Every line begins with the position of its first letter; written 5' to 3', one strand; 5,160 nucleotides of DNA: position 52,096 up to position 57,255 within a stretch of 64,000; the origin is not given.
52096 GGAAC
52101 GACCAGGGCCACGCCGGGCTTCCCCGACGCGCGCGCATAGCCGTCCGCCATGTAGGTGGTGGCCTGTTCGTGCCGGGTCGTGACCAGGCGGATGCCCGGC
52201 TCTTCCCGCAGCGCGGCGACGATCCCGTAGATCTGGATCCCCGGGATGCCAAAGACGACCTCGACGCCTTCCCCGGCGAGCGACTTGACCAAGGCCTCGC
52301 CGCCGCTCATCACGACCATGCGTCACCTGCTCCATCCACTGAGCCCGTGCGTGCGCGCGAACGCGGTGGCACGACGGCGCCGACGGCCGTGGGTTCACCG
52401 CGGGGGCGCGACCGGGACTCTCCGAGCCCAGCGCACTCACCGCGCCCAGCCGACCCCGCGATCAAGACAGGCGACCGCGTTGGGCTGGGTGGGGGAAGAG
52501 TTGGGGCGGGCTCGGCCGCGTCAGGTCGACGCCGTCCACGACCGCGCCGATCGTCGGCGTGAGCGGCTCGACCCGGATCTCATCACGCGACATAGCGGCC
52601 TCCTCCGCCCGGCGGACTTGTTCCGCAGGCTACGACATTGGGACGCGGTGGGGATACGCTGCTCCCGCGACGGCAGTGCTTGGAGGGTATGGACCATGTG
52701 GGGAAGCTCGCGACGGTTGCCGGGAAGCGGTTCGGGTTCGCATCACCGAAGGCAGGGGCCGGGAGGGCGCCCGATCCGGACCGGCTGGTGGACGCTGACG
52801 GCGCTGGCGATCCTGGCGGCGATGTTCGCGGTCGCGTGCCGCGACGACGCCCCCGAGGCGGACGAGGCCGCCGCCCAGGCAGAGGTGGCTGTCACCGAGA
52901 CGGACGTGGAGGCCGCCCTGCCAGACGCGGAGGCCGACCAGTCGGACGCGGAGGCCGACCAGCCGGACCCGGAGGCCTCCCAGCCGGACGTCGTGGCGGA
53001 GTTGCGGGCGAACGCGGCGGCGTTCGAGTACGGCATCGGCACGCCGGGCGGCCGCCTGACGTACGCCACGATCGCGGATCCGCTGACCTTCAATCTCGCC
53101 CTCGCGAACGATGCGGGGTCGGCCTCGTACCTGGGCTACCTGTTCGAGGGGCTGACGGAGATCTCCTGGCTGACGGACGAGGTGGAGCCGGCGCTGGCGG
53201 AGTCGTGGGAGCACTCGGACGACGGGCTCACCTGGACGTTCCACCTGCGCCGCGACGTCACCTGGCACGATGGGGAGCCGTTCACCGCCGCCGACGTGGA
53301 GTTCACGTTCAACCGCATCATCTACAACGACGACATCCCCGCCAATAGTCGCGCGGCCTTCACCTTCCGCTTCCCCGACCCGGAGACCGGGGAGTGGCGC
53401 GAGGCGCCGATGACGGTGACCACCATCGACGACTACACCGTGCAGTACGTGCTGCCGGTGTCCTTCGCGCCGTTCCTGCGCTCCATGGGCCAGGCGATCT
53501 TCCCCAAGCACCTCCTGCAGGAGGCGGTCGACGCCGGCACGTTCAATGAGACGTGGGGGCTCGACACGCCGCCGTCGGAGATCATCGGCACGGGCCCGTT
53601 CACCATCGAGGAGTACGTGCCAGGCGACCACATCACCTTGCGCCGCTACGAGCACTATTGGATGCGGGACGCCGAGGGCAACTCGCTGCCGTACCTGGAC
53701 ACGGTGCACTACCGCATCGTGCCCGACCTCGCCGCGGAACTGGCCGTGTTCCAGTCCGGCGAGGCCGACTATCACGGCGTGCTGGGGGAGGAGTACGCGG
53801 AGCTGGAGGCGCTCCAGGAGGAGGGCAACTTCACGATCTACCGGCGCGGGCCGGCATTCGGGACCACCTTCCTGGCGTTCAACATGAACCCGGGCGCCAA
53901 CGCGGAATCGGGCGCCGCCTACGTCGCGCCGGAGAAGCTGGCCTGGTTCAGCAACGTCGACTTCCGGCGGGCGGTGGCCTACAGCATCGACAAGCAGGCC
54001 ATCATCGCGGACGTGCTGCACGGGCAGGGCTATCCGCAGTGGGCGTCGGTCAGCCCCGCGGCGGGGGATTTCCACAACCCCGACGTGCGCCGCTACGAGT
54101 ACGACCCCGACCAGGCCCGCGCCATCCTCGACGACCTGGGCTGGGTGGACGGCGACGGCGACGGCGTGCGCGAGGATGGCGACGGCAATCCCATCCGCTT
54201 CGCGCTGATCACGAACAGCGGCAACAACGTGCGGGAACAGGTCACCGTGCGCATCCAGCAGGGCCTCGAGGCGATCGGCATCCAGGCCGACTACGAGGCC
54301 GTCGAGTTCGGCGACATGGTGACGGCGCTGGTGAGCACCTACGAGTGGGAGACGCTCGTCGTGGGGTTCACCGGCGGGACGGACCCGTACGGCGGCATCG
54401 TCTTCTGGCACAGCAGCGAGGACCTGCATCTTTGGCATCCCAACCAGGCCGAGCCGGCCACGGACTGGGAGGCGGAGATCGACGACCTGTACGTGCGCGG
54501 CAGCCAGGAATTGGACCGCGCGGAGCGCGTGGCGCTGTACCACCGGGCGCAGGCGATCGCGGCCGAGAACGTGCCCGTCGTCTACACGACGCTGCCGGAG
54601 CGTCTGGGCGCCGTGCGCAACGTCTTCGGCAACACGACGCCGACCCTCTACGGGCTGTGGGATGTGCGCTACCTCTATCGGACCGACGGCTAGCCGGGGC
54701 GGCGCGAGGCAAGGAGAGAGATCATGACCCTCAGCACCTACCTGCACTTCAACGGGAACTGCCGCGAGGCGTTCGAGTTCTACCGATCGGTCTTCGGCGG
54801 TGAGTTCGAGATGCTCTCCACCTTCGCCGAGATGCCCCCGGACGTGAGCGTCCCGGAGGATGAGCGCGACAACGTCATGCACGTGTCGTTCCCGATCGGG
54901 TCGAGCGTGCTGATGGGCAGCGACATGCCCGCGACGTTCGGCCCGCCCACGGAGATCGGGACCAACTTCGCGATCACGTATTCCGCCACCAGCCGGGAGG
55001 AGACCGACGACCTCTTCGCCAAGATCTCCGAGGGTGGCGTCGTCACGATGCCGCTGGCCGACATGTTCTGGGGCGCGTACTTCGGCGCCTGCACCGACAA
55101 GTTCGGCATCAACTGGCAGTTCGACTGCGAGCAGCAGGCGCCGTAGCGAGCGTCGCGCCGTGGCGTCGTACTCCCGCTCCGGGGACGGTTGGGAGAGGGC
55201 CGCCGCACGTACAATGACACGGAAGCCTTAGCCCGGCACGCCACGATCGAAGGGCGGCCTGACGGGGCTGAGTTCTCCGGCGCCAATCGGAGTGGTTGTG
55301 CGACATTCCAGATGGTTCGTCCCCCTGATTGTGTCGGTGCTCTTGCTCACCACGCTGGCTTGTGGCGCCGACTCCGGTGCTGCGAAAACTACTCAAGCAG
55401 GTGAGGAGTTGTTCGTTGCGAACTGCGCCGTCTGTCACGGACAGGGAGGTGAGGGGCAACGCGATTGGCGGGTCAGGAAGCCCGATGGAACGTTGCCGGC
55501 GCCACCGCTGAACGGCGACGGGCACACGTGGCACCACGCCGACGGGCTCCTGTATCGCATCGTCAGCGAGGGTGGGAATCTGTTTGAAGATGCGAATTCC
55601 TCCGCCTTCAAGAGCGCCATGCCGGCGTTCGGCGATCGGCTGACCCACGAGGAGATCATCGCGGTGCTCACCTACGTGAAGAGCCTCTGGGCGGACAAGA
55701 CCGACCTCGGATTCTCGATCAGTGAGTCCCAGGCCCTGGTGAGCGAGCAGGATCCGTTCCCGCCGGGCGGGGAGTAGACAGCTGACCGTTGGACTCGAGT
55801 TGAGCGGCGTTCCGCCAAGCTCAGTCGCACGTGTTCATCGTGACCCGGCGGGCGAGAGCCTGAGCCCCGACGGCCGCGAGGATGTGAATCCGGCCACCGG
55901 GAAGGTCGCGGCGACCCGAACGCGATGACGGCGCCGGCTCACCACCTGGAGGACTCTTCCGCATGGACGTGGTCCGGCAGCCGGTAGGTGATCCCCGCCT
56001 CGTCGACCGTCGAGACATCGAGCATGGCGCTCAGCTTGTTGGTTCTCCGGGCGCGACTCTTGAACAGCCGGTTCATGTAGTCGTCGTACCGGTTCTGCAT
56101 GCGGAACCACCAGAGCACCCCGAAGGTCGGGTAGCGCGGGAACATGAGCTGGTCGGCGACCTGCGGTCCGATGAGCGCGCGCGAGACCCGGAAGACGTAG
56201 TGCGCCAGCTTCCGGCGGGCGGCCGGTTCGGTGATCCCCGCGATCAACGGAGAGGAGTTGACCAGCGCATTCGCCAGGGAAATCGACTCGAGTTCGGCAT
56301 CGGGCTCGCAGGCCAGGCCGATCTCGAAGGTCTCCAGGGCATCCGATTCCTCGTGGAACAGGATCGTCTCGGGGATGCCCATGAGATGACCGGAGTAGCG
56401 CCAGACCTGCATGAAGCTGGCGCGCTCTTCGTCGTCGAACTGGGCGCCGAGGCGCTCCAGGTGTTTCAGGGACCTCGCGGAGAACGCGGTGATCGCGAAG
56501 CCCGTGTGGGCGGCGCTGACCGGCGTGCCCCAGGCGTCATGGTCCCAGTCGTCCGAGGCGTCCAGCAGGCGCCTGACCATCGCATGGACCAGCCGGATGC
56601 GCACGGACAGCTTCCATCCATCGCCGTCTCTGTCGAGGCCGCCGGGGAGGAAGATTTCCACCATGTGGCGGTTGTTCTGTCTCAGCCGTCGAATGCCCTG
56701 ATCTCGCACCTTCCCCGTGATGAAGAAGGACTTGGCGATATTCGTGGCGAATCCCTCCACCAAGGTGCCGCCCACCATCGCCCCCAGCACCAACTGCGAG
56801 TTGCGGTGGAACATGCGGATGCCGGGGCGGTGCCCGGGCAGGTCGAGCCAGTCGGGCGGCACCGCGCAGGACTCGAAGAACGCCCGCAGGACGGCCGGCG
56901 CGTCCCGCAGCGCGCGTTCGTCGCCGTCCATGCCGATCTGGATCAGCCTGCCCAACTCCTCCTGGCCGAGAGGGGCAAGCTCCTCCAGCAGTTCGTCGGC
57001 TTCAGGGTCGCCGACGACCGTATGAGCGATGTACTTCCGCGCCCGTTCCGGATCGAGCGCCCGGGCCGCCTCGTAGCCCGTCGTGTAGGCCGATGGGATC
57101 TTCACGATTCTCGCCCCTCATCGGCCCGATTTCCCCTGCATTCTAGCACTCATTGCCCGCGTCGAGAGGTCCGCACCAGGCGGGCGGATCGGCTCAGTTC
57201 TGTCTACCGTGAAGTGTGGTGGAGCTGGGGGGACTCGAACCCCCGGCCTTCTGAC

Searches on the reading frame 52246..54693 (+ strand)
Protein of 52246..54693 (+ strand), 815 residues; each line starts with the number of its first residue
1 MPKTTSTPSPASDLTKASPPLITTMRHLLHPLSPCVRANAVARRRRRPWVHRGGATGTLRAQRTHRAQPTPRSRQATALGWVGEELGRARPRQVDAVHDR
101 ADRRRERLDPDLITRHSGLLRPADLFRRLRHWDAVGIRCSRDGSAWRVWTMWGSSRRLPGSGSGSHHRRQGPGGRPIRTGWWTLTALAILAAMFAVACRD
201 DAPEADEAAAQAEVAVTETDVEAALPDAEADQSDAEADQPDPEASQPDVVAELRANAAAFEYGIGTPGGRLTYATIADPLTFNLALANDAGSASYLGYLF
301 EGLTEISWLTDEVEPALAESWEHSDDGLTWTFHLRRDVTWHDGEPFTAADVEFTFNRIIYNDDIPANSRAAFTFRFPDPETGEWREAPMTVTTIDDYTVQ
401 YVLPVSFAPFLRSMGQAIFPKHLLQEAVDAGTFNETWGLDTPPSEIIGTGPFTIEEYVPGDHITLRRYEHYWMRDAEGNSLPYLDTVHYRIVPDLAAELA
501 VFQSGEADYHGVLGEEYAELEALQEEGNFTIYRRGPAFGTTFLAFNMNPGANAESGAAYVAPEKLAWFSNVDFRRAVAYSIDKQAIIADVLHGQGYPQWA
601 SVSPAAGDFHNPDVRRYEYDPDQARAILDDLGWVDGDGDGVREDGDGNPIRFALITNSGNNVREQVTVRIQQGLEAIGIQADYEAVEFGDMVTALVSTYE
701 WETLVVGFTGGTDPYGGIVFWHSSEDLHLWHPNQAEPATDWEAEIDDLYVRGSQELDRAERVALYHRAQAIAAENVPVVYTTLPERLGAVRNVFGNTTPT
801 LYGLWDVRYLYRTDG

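Call 74: search_protein_families(library=pfam, proteins=[window:52246-54693:+], max_evalue=0.00001)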
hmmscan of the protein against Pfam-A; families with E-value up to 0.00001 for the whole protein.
window:52246-54693:+ (815 aa): 1 family
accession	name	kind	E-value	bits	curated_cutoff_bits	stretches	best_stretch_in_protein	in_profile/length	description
PF00496.27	SBP_bac_5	-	9.7e-85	285.3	32.4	1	312-714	1-353/368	Bacterial extracellular solute-binding proteins, family 5 Middle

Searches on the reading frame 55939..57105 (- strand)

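Call 74: search_protein_families(library=pfam, proteins=[window:55939-57105:-], max_evalue=0.00001)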
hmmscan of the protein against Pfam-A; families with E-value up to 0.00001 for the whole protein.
window:55939-57105:- (388 aa): 1 family
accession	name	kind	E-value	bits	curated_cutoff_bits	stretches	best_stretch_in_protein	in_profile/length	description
PF09995.15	MPAB_Lcp_cat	-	2.2e-18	67.6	23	1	119-327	23-215/231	ER-bound oxygenase mpaB/B'/Rubber oxygenase, catalytic domain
